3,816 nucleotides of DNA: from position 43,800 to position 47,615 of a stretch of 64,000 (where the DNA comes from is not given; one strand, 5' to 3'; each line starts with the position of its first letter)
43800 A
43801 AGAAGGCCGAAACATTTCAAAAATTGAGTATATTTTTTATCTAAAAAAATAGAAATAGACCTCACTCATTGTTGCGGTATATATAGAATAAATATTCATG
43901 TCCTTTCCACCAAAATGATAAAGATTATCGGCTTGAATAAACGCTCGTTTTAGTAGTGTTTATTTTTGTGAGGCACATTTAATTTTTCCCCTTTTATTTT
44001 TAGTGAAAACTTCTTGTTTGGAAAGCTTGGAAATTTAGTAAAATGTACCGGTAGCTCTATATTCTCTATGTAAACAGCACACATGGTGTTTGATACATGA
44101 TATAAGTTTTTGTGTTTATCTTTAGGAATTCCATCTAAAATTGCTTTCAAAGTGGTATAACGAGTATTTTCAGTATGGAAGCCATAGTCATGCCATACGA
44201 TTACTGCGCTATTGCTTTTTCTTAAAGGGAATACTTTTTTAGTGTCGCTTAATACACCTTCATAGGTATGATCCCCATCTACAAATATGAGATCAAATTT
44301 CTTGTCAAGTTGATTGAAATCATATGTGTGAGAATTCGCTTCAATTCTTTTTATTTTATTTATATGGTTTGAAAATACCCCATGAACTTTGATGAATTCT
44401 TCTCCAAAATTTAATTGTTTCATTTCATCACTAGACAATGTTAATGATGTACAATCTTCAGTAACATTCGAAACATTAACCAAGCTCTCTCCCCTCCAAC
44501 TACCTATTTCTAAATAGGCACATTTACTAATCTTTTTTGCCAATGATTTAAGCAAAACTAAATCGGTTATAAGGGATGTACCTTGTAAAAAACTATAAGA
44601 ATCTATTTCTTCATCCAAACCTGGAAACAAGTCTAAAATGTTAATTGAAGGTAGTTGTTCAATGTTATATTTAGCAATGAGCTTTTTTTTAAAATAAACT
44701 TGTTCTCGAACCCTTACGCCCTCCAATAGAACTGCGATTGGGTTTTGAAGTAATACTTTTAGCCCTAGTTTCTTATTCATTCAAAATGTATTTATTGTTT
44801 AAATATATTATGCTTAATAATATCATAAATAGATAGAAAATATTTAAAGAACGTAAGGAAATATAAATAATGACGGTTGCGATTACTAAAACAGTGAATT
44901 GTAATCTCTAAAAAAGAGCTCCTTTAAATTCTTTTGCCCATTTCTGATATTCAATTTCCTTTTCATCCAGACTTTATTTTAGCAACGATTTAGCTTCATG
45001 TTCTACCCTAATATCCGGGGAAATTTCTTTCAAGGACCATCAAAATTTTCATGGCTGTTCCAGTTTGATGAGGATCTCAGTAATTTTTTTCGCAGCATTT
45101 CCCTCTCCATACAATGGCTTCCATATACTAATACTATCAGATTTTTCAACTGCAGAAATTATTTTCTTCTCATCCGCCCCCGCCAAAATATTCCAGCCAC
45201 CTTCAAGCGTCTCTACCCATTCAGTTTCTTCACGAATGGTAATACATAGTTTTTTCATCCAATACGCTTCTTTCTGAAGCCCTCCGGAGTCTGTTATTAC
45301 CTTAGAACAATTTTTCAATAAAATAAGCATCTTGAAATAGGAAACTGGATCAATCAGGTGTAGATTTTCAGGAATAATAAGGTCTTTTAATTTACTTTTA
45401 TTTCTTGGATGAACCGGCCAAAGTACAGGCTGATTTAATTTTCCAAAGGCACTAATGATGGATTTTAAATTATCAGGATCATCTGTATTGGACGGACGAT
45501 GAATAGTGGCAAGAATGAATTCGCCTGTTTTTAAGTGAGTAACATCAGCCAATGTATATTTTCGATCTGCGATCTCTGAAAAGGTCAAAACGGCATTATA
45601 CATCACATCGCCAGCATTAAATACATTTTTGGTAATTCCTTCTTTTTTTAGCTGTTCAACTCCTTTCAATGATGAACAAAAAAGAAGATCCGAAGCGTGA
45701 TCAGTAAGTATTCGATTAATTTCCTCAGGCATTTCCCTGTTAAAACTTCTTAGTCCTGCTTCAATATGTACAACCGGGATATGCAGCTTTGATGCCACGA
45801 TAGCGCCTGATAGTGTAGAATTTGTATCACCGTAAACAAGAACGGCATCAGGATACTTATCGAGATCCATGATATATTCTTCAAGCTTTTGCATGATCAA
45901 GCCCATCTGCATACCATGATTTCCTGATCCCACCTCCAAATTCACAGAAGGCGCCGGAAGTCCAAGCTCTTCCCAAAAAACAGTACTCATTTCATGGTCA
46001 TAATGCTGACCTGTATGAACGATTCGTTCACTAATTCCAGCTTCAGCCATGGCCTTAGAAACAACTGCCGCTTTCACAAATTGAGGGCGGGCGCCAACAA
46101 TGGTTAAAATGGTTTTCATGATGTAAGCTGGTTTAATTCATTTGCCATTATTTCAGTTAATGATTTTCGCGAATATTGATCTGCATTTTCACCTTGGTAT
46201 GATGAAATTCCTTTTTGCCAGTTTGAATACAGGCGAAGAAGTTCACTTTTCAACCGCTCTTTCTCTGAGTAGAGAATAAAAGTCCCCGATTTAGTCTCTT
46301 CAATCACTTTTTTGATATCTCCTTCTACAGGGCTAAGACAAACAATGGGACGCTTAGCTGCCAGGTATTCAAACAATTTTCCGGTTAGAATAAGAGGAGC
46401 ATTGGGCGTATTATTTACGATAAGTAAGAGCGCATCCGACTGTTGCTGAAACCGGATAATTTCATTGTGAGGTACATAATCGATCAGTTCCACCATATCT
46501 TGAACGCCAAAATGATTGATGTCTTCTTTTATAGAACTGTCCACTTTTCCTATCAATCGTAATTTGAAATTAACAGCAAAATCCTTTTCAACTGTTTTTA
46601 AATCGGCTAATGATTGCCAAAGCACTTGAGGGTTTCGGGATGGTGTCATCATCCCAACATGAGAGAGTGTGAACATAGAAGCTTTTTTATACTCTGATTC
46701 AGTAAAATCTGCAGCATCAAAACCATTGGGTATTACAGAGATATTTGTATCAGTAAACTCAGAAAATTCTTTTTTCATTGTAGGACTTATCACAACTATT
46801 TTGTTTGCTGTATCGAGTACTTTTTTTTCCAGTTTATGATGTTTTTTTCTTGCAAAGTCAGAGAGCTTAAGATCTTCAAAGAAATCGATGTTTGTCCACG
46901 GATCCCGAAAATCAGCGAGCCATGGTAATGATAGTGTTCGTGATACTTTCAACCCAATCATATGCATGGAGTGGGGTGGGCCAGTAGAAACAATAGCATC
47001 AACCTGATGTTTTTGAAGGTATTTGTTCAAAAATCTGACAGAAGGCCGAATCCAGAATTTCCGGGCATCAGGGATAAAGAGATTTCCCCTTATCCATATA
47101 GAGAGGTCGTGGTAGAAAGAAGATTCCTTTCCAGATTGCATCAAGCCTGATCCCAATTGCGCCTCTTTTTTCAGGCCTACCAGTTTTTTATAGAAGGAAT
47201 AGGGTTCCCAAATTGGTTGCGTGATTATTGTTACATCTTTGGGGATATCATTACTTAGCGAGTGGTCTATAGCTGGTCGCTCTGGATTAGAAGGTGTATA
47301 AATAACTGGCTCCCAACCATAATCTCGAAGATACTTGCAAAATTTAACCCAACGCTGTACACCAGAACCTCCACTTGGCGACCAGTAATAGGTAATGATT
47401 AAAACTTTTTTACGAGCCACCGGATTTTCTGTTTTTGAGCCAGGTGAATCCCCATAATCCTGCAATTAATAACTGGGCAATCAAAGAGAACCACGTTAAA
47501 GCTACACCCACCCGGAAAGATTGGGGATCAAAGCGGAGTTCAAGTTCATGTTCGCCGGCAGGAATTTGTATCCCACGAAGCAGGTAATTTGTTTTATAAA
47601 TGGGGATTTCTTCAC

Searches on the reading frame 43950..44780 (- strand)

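Call 47: search_protein_families(library=pfam, proteins=[window:43950-44780:-], max_evalue=0.001)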
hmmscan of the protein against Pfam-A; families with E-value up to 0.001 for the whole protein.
window:43950-44780:- (276 aa): 2 families
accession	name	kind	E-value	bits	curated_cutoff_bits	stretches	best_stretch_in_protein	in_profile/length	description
PF13578.12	Methyltransf_24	-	1.1e-12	49.2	26.3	1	90-199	1-105/105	Methyltransferase domain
PF01596.23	Methyltransf_3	-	0.00049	19.9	22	1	84-171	43-130/204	O-methyltransferase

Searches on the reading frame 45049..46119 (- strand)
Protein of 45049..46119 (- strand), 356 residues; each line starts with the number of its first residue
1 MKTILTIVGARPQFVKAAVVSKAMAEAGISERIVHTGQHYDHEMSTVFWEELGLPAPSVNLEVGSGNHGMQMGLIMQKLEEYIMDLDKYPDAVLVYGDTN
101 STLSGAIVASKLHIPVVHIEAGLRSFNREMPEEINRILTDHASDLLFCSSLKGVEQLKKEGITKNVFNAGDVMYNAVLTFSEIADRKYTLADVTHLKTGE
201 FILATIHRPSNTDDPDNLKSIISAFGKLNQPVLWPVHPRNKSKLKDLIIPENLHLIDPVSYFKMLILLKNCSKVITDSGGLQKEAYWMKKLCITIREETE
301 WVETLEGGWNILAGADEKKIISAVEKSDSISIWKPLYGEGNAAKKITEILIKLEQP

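Call 47: search_protein_families(library=pfam, proteins=[window:45049-46119:-], max_evalue=0.001)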
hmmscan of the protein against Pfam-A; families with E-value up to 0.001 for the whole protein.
window:45049-46119:- (356 aa): 1 family
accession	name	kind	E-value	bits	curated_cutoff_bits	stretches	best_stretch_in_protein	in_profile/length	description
PF02350.25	Epimerase_2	-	2.6e-99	332.8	30.6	1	26-350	6-346/347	UDP-N-acetylglucosamine 2-epimerase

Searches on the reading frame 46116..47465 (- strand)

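Call 47: search_protein_families(library=pfam, proteins=[window:46116-47465:-], max_evalue=0.001)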
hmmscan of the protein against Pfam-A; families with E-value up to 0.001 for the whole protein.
window:46116-47465:- (449 aa): 4 families
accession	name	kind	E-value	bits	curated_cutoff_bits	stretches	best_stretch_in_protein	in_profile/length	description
PF13439.12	Glyco_transf_4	-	2.1e-10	41.3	28.5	1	128-251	46-168/170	Glycosyltransferase Family 4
PF13692.12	Glyco_trans_1_4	-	2.1e-08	34.9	27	1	266-415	3-142/142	Glycosyl transferases group 1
PF00534.26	Glycos_transf_1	-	2.6e-07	30.8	26.4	1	267-417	18-160/172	Glycosyl transferases group 1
PF13579.12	Glyco_trans_4_4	-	4e-05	24.4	29.7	1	146-248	63-158/158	Glycosyl transferase 4-like domain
